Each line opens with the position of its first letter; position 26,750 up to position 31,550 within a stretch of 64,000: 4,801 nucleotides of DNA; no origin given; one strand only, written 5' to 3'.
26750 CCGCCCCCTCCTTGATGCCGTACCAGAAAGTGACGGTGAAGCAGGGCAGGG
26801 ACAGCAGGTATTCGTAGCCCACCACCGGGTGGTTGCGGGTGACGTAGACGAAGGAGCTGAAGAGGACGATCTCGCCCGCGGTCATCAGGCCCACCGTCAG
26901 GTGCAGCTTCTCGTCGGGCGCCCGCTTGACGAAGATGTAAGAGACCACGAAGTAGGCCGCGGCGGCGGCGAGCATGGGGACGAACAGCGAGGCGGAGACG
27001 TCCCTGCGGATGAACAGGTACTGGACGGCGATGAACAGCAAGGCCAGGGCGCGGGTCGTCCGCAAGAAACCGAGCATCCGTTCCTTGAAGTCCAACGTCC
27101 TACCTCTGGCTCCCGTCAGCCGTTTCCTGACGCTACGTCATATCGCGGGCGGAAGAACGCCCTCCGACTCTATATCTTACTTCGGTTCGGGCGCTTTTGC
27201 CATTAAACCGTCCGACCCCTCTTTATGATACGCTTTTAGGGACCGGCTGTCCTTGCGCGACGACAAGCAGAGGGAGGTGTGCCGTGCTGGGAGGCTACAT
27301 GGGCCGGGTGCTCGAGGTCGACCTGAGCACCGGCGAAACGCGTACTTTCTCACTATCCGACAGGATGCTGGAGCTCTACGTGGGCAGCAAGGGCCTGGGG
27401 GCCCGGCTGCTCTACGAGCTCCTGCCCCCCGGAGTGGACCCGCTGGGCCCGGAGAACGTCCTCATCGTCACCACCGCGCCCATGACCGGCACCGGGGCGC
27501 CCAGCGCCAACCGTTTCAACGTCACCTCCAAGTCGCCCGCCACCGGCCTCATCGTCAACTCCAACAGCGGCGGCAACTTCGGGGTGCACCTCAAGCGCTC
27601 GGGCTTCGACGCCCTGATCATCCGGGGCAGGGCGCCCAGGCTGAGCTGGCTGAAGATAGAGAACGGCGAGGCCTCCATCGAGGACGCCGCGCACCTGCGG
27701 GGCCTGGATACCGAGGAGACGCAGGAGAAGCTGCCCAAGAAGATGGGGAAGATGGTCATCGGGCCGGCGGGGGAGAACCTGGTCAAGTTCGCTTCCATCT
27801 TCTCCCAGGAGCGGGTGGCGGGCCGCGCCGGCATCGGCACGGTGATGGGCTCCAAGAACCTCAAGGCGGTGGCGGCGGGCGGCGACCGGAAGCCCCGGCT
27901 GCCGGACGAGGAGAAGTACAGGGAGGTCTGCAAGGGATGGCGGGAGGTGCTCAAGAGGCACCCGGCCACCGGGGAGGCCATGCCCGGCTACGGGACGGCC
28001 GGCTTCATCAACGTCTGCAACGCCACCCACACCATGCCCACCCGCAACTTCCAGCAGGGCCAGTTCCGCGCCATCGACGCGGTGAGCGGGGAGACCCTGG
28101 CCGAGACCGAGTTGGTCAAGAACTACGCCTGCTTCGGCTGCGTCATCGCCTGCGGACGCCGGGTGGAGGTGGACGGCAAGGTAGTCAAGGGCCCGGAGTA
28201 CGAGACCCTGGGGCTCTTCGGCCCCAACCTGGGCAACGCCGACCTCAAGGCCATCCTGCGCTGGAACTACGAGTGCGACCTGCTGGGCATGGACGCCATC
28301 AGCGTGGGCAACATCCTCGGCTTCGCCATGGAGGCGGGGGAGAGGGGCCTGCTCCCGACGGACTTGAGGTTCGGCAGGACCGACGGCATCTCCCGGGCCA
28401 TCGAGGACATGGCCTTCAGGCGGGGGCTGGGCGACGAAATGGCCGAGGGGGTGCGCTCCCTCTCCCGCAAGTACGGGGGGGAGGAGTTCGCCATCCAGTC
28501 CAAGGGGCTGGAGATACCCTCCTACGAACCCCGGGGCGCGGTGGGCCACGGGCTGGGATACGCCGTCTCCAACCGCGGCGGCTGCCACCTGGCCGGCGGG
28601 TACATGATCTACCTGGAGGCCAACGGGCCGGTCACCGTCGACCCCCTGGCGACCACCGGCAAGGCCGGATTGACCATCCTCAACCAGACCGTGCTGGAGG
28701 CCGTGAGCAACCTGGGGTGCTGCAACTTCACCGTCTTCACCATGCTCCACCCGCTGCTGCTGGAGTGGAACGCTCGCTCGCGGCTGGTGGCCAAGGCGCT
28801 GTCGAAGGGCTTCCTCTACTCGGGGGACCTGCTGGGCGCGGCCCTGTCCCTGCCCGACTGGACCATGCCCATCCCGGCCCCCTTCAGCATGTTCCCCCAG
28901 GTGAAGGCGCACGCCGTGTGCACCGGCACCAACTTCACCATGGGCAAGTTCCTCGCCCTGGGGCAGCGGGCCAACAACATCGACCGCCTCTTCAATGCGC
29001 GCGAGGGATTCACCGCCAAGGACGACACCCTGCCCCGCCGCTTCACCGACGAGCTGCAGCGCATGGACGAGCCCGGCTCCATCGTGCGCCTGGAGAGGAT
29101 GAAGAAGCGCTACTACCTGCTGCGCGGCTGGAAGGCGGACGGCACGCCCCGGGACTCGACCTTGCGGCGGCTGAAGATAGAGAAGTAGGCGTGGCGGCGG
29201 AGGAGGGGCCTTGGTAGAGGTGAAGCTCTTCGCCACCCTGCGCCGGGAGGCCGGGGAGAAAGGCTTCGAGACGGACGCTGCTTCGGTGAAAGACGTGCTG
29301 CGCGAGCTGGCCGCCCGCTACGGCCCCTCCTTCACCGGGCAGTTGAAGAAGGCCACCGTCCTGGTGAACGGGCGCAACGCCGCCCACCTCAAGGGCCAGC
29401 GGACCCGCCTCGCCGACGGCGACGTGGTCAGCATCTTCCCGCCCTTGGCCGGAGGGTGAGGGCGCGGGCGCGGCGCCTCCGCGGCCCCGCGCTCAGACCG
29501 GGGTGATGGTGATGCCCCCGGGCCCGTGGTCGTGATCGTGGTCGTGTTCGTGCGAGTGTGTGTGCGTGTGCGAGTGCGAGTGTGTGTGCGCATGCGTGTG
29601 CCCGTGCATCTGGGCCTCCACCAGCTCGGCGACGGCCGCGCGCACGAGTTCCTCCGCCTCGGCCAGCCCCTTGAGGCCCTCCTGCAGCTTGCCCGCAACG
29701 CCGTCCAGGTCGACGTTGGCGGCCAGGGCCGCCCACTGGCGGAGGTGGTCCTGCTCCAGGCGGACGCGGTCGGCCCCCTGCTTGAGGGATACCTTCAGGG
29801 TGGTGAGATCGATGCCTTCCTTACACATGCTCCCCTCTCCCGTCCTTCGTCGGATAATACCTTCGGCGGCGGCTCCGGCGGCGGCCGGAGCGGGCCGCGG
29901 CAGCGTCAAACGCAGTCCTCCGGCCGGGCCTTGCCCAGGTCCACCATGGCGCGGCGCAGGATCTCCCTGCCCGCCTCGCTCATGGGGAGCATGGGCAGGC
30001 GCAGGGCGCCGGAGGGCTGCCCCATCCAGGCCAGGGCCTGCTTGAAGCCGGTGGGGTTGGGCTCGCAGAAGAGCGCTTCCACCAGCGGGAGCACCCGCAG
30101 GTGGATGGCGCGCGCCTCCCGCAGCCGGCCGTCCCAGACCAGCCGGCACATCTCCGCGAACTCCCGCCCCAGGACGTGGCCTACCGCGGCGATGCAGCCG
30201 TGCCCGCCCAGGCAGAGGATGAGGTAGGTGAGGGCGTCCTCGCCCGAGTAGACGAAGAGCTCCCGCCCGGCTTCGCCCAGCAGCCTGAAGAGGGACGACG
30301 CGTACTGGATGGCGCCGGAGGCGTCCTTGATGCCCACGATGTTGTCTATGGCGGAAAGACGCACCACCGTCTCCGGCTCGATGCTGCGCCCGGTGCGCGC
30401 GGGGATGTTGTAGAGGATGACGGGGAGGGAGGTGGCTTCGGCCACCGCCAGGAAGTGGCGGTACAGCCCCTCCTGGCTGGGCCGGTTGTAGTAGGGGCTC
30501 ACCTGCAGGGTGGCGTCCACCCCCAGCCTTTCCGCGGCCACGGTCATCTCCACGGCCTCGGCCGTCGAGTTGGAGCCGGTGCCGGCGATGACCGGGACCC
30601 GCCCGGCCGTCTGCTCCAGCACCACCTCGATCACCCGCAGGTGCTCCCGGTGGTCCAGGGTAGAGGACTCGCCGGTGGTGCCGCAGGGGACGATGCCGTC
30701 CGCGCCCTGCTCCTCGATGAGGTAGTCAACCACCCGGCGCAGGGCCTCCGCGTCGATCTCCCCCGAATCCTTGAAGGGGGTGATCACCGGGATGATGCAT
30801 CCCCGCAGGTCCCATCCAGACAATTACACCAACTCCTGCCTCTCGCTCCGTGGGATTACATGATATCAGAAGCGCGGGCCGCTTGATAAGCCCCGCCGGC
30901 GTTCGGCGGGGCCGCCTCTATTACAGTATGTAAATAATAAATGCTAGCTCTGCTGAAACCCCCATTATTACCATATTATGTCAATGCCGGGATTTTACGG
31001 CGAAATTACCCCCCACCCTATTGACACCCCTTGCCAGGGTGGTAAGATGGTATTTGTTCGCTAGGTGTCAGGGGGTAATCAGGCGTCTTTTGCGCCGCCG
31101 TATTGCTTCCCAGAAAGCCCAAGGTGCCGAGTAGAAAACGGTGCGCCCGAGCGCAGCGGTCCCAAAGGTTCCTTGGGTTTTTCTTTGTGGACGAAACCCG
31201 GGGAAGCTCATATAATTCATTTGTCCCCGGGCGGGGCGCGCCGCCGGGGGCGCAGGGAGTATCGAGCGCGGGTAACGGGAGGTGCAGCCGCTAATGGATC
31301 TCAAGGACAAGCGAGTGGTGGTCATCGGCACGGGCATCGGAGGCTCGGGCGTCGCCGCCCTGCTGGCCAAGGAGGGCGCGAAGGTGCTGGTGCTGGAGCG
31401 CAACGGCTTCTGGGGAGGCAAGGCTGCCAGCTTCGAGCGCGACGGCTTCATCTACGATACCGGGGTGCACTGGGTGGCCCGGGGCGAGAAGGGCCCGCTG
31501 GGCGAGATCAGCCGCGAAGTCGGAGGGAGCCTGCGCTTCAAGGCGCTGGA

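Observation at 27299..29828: Tungsten-type AOR, MoaD-like carrier and a convergent His-tailed CooJ/Hpn-like metallochaperone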

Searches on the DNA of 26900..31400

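Call 70: search_rna_families(source=window, start=26900, end=31400, threshold=evalue, max_evalue=1)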
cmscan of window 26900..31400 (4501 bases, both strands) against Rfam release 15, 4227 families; matches with E-value up to 1: 1.
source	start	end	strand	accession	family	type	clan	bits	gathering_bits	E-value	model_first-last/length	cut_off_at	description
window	29558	29612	+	RF04217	mir-297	Gene; miRNA;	-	28.4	90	0.056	1-71/71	no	mir-297 microRNA precursor family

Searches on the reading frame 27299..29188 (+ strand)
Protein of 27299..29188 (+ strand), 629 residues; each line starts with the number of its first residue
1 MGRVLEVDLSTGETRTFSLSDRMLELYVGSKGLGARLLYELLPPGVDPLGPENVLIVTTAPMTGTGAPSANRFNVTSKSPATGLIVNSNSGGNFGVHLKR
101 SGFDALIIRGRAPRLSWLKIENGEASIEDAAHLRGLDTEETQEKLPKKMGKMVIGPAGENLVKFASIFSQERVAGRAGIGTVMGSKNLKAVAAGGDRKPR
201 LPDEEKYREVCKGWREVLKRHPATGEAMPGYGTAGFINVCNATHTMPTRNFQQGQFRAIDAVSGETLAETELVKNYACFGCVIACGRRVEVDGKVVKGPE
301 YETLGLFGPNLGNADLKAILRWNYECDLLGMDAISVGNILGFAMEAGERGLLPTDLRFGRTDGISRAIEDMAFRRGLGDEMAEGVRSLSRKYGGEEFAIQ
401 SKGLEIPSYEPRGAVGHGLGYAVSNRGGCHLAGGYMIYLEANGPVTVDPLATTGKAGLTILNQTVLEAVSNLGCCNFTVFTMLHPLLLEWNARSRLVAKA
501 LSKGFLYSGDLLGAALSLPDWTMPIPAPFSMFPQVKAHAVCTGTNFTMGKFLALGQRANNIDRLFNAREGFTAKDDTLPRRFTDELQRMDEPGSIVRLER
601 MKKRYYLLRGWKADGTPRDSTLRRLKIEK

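Call 3: search_protein_families(library=pfam, proteins=[window:27299-29188:+], max_evalue=0.01)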
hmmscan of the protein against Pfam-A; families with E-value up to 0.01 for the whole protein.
window:27299-29188:+ (629 aa): 2 families
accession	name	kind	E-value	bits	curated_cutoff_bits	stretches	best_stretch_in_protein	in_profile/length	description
PF01314.23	AFOR_C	-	3.2e-115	385.8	27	1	209-627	1-385/385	Aldehyde ferredoxin oxidoreductase, domains 2 & 3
PF02730.20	AFOR_N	-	1.1e-70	237.8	29.8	1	2-195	1-198/199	Aldehyde ferredoxin oxidoreductase, N-terminal domain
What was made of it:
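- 27299..29188 (+): Aldehyde:ferredoxin oxidoreductase (AOR family), 629 aa. Pfam AFOR_N and AFOR_C (call 3).
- Checked: AOR is 27299-29188 (+), 629 aa, with Pfam AFOR_N (1e-70) and AFOR_C (3e-115) (call 3).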

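Call 4: search_protein_families(library=ncbifam, proteins=[window:27299-29188:+], max_evalue=0.01)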
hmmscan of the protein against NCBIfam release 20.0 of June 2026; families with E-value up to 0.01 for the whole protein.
window:27299-29188:+ (629 aa): 2 families
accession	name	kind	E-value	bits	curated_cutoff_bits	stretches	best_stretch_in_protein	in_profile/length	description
NF007354.0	PRK09849.1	equivalog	1.3e-47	162.8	868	1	2-209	10-221/703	aldehyde ferredoxin oxidoreductase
NF040818.1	GAPOR_Arch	equivalog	9.6e-08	30.8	1300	1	46-125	45-123/654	glyceraldehyde-3-phosphate:ferredoxin oxidoreductase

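Call 33: search_solved_structures(query=window:27299-29188:+, max_evalue=1e-10)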
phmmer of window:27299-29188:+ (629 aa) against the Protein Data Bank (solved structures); distinct sequences matched with E-value up to 1e-10: 9.
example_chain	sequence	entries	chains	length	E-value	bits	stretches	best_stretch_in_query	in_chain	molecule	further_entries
1aor_A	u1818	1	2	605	2.1e-129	436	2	2-481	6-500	ALDEHYDE FERREDOXIN OXIDOREDUCTASE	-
9mqx_D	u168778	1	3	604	6.6e-129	434.3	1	1-482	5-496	Aldehyde:ferredoxin oxidoreductase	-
9g7j_A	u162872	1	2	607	2.3e-115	389.6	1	2-482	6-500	Aldehyde ferredoxin oxidoreductase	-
8c0z_A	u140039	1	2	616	2.3e-103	350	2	3-481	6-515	Aldehyde:ferredoxin oxidoreductase,tungsten-containing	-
9q1t_A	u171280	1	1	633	5.4e-87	295.9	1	3-491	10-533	Tungsten-dependent aldehyde oxidoreductase WOR83 from Haloferax volcanii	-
1b25_A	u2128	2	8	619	9.1e-79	268.7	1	2-435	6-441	PROTEIN (FORMALDEHYDE FERREDOXIN OXIDOREDUCTASE) | FORMALDEHYDE FERREDOXIN OXIDOREDUCTASE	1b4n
6x1o_A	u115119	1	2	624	4.2e-52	180.6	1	2-432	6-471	Formaldehyde:ferredoxin oxidoreductase wor5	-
6x6u_A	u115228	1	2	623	4.2e-52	180.6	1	2-432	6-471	Formaldehyde:ferredoxin oxidoreductase wor5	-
4z3w_A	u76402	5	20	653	9.7e-52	179.4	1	2-393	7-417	Benzoyl-CoA reductase, putative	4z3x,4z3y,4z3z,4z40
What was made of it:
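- On AOR family (tungsten/molybdenum pyranopterin aldehyde:ferredoxin oxidoreductases): This is inferred only from closeness to P. furiosus W-AOR (436 bits, call 33).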

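Call 61: search_solved_structures(query=window:27299-29188:+, max_evalue=1e-100, show_alignments=1)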
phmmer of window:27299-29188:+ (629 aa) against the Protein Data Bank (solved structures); distinct sequences matched with E-value up to 1e-100: 4.
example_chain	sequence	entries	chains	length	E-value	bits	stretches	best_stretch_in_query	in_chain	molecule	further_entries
1aor_A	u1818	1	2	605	2.1e-129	436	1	2-481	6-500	ALDEHYDE FERREDOXIN OXIDOREDUCTASE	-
9mqx_D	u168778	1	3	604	6.6e-129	434.3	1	1-482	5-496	Aldehyde:ferredoxin oxidoreductase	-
9g7j_A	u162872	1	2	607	2.3e-115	389.6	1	2-482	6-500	Aldehyde ferredoxin oxidoreductase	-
8c0z_A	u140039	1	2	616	2.3e-103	350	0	3-481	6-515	Aldehyde:ferredoxin oxidoreductase,tungsten-containing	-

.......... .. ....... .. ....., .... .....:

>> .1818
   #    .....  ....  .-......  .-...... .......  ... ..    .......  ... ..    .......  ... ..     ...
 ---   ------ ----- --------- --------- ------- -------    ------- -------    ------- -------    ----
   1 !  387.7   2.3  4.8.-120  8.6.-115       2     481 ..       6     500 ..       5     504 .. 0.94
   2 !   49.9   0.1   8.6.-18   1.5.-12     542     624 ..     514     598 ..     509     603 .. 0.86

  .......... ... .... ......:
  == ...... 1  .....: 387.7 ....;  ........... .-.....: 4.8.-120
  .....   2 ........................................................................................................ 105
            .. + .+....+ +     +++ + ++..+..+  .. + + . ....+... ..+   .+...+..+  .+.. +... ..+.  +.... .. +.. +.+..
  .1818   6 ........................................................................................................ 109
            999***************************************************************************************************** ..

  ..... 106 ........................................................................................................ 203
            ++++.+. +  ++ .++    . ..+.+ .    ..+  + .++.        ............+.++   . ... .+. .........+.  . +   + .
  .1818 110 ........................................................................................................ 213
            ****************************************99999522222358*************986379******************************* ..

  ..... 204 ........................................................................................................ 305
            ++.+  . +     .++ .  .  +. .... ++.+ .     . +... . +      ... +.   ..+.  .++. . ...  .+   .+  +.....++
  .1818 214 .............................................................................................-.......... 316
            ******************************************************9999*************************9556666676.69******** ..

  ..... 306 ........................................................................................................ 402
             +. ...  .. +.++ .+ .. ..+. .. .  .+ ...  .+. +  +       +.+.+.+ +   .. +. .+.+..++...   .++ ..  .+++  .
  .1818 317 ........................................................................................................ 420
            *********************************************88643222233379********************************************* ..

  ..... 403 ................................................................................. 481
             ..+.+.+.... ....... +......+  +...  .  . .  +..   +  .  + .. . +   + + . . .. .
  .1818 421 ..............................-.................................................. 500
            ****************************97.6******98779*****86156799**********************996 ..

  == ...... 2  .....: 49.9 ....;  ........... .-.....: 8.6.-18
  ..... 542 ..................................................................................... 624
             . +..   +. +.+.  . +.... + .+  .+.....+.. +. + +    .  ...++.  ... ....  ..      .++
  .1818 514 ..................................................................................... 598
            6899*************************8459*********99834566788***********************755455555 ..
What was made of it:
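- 27299..29188 (+): The cluster motif CfgCviaC...C aligns to the [4Fe-4S] cysteines of 1AOR (calls 33, 61).
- On AOR family (tungsten/molybdenum pyranopterin aldehyde:ferredoxin oxidoreductases): The query's CfgCviaC aligns to CyaCpigC of 1AOR, and the distal Cys in ...lgcCnf... aligns to ...aglClf... (call 61).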

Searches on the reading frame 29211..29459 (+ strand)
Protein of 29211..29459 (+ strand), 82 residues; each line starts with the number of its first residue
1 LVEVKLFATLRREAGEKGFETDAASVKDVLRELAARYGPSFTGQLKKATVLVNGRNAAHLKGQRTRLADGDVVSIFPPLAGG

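Call 3: search_protein_families(library=pfam, proteins=[window:29211-29459:+], max_evalue=0.01)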
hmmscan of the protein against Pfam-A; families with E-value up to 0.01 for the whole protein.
window:29211-29459:+ (82 aa): 1 family
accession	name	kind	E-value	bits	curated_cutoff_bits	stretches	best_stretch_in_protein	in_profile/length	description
PF02597.26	ThiS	-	1.3e-16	61.4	22.5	1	4-82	1-76/76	ThiS family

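Call 4: search_protein_families(library=ncbifam, proteins=[window:29211-29459:+], max_evalue=0.01)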
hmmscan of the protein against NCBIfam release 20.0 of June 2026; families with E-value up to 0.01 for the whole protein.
window:29211-29459:+ (82 aa): 5 families
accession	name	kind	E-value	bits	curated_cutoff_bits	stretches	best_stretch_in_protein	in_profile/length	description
TIGR01687.1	moaD_arch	subfamily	1.5e-18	67.1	49.5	1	2-82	1-88/88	MoaD family protein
NF041918.1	SAMP1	equivalog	2.9e-15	56.6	60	1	2-82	1-91/91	ubiquitin-like small modifier protein 1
TIGR01682.1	moaD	equivalog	7.2e-08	33.1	66.15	1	2-82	1-80/80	molybdopterin converting factor subunit 1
NF053661.1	Urm1_like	equivalog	0.00024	21.2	70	1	4-82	2-79/79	Urm1-like protein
NF008347.0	PRK11130.1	equivalog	0.00083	19.9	94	1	1-82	1-81/81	molybdopterin synthase sulfur carrier subunit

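Call 34: search_solved_structures(query=window:29211-29459:+, max_evalue=0.01)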
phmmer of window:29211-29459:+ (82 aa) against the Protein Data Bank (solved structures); distinct sequences matched with E-value up to 0.01: 7.
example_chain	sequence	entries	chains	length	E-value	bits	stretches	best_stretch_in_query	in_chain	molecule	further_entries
2m19_A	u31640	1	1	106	1.8e-13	53.6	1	2-82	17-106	Molybdopterin converting factor subunit 1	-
2g1e_A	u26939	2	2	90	3.7e-10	43.1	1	1-82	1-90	hypothetical protein Ta0895 | Putative uncharacterized protein Ta0895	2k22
2l52_A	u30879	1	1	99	2.7e-09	40.4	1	2-82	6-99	METHANOSARCINA ACETIVORANS SAMP1 HOMOLOG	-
1v8c_A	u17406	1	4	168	6.2e-07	32.9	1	3-82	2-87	MoaD related protein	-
1vjk_A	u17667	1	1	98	0.00012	25.7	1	2-82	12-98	molybdopterin converting factor, subunit 1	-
3dwg_C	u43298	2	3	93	0.0019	21.8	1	37-82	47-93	9.5 kDa culture filtrate antigen cfp10A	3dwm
4n6e_B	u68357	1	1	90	0.0083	19.8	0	8-82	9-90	ThiS/MoaD family protein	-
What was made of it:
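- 29211..29459 (+): MoaD/ThiS-type beta-grasp sulfur-carrier protein, 82 aa, with a C-terminal Gly-Gly. It starts at TTG, 22 bp after the aor stop. PDB relatives include MoaD 2m19 and a SAMP1 homologue (call 34).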

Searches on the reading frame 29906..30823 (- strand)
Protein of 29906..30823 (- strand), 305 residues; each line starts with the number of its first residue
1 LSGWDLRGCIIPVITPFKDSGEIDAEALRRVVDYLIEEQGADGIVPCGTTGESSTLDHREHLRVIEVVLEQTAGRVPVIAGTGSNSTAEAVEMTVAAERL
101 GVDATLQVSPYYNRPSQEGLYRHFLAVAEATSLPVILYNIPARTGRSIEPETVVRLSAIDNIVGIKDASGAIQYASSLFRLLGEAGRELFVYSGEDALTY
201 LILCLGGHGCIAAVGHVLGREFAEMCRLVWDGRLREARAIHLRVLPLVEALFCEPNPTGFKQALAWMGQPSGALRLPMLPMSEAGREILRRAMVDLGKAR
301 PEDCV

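Call 3: search_protein_families(library=pfam, proteins=[window:29906-30823:-], max_evalue=0.01)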
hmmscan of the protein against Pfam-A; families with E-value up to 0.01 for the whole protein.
window:29906-30823:- (305 aa): 1 family
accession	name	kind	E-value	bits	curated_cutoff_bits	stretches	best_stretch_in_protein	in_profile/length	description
PF00701.28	DHDPS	-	6.5e-92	307.8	22.1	1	6-292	2-285/289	Dihydrodipicolinate synthetase family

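Call 4: search_protein_families(library=ncbifam, proteins=[window:29906-30823:-], max_evalue=0.01)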
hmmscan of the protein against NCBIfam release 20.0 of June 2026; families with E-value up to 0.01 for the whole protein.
window:29906-30823:- (305 aa): 7 families
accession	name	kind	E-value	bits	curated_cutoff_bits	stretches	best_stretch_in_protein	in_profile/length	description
TIGR00674.1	dapA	equivalog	2.8e-96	321.7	206.15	1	11-293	4-283/286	4-hydroxy-tetrahydrodipicolinate synthase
TIGR02313.1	HpaI-NOT-DapA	exception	6.8e-80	268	396.7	1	6-298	1-291/294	2,4-dihydroxyhept-2-ene-1,7-dioic acid aldolase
NF003164.0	PRK04147.1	equivalog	3.8e-42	144.6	281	1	5-292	3-286/294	N-acetylneuraminate lyase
NF002958.0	PRK03620.1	subfamily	3.9e-37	127.7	278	1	14-184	19-184/307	5-dehydro-4-deoxyglucarate dehydratase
TIGR00683.1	nanA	equivalog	1.7e-34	119.5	382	1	6-286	1-278/293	N-acetylneuraminate lyase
TIGR03249.1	KdgD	equivalog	3.3e-33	115.1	373.95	1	14-184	17-183/299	5-dehydro-4-deoxyglucarate dehydratase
NF040954.1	Arch_KDGaldase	equivalog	3.9e-33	115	390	1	10-294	4-279/288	bifunctional 2-dehydro-3-deoxy-phosphogluconate/2-dehydro-3-deoxy-6-phosphogalactonate aldolase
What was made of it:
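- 29906..30823 (-): dapA (4-hydroxy-tetrahydrodipicolinate synthase), 305 aa. It lies 77 bp upstream of X on the same strand and is probably co-transcribed with it. TIGR00674 dapA equivalog scores 321.7 bits (cut-off 206) (call 4).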
